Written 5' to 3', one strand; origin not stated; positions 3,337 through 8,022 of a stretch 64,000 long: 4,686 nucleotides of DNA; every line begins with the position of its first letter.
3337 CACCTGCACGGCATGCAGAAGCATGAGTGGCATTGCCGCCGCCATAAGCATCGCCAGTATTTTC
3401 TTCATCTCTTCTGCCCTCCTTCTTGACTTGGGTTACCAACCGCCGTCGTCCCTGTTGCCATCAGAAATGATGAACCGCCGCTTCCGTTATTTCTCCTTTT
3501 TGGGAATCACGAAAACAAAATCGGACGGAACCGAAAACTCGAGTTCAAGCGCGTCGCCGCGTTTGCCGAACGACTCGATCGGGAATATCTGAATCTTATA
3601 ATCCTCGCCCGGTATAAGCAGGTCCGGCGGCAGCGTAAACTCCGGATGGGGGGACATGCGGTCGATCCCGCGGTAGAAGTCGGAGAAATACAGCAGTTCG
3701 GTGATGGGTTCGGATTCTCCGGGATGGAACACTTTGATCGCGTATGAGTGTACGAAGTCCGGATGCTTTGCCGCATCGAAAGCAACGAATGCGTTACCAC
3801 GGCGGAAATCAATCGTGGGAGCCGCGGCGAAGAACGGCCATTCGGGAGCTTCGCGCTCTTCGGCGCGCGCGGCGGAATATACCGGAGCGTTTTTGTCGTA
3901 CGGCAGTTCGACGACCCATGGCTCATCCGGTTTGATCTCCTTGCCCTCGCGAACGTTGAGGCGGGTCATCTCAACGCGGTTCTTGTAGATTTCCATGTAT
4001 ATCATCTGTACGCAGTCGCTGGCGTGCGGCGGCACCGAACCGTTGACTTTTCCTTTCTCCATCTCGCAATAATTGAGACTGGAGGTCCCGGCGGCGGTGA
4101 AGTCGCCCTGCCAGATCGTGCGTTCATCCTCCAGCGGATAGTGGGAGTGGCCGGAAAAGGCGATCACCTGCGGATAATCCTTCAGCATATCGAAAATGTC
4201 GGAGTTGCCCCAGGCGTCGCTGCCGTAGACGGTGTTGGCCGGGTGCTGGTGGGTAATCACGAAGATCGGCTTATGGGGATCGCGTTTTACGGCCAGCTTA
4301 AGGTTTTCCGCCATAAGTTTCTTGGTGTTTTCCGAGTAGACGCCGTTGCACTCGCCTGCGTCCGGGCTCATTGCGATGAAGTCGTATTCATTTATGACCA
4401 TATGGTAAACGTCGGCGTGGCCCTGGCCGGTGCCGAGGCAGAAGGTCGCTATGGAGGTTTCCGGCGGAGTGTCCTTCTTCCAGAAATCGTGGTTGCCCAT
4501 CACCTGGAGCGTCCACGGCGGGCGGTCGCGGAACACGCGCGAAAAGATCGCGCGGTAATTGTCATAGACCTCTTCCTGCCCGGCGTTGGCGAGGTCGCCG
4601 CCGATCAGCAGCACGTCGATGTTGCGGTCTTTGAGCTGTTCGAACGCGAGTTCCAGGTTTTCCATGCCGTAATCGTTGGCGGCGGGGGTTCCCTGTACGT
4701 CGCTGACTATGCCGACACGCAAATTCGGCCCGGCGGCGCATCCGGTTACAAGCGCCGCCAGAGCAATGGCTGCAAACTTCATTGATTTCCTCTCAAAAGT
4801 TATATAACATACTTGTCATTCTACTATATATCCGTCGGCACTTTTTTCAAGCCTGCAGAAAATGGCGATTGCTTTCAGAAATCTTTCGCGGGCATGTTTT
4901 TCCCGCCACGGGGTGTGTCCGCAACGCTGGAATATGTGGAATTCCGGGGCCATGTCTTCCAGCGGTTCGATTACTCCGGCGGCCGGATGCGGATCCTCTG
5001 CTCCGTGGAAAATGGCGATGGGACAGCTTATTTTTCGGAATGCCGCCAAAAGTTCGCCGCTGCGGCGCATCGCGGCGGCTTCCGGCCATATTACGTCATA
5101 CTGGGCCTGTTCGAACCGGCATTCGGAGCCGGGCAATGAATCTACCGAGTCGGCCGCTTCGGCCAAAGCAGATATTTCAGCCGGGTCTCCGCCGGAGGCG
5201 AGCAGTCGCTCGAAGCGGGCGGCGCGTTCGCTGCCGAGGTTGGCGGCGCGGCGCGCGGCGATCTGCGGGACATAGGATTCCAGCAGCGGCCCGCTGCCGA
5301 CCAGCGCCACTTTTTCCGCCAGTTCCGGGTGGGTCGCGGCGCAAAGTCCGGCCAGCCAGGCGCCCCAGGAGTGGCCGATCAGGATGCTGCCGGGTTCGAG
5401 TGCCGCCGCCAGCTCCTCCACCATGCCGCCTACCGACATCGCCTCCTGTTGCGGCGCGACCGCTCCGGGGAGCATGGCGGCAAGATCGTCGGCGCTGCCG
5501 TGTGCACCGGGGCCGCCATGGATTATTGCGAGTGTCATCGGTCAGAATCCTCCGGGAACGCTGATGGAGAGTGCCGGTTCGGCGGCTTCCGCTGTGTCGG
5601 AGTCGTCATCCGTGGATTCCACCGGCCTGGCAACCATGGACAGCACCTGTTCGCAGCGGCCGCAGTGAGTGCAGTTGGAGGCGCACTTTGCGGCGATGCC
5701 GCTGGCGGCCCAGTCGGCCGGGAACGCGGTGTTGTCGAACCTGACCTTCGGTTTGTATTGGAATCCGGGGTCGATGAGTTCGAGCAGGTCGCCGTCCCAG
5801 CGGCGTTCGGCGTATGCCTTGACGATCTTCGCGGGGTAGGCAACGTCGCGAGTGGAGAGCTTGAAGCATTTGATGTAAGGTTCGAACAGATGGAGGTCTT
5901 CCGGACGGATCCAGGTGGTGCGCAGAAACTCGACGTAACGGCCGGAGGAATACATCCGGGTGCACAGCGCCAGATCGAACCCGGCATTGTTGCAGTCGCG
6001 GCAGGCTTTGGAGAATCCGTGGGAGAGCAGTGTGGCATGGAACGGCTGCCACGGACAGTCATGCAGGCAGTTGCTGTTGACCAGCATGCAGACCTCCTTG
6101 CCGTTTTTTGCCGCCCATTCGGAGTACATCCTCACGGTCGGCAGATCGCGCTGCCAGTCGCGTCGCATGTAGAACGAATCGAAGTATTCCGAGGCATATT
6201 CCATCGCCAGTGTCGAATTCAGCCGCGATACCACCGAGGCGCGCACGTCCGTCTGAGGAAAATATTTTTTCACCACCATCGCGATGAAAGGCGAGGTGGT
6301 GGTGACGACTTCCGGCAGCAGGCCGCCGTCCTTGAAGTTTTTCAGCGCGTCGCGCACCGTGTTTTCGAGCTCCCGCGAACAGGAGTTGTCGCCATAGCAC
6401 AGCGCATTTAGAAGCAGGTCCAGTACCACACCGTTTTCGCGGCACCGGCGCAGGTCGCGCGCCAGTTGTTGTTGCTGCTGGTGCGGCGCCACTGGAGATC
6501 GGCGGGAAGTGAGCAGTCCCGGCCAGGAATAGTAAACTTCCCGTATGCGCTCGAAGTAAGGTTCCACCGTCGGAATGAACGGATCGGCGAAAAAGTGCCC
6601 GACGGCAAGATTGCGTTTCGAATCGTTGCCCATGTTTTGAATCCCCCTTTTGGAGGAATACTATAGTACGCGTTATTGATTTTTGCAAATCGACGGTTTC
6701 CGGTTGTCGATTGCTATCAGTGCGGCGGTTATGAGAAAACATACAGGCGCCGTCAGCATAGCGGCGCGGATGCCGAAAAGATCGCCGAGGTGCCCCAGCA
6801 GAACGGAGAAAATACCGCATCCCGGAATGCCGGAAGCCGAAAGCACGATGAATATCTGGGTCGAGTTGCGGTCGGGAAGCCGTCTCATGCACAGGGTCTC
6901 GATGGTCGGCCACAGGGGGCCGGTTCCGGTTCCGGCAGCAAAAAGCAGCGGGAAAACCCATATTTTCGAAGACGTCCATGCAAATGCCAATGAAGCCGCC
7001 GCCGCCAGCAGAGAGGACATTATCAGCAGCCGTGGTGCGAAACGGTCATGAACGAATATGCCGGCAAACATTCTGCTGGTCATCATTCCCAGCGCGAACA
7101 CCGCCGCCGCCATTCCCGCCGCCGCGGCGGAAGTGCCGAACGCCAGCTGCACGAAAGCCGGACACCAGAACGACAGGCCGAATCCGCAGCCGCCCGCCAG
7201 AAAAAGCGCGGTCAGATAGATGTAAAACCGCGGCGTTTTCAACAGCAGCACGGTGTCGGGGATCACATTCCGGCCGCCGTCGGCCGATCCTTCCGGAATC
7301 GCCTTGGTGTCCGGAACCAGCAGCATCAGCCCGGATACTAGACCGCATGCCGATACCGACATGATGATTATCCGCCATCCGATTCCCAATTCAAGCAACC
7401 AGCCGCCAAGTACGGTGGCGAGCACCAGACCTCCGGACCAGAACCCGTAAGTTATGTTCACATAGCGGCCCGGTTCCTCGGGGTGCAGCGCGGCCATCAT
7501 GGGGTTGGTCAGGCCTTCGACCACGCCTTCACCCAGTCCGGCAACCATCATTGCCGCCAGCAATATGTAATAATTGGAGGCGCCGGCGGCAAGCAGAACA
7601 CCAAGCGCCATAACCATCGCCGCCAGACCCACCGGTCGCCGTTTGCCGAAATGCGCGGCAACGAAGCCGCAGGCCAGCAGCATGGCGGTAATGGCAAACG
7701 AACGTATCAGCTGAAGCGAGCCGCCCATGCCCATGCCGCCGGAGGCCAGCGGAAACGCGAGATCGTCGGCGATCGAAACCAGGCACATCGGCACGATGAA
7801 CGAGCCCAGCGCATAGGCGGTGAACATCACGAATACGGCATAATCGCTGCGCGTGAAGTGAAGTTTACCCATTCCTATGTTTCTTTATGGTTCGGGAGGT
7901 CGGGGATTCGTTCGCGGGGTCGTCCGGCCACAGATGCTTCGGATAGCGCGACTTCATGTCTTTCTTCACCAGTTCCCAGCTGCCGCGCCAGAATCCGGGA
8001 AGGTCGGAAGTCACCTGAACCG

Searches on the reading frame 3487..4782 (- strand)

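Call 53: search_protein_families(library=pfam, proteins=[window:3487-4782:-], max_evalue=0.001)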
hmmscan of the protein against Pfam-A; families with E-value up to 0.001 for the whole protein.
window:3487-4782:- (431 aa): 1 family
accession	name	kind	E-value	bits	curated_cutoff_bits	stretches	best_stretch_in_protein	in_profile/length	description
PF00149.33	Metallophos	-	2.9e-13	51.1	21.5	1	21-216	1-191/191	Calcineurin-like phosphoesterase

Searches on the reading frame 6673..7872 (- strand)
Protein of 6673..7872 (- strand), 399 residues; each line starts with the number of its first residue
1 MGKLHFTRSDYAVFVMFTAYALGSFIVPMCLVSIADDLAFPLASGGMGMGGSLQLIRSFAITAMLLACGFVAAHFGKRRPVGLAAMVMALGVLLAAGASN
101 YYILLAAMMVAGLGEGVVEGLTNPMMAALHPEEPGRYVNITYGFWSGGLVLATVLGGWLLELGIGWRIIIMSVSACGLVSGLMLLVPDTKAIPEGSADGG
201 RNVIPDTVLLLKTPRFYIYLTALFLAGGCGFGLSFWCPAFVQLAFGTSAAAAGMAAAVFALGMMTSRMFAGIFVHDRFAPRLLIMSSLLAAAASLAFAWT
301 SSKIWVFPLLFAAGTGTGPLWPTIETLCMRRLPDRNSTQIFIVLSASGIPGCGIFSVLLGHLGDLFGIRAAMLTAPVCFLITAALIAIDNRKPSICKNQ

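Call 53: search_protein_families(library=pfam, proteins=[window:6673-7872:-], max_evalue=0.001)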
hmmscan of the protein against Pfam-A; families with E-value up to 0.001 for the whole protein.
window:6673-7872:- (399 aa): 1 family
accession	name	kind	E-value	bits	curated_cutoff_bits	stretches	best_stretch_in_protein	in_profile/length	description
PF07690.21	MFS_1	-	6.8e-34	117.7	33.4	1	14-349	3-341/347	Major Facilitator Superfamily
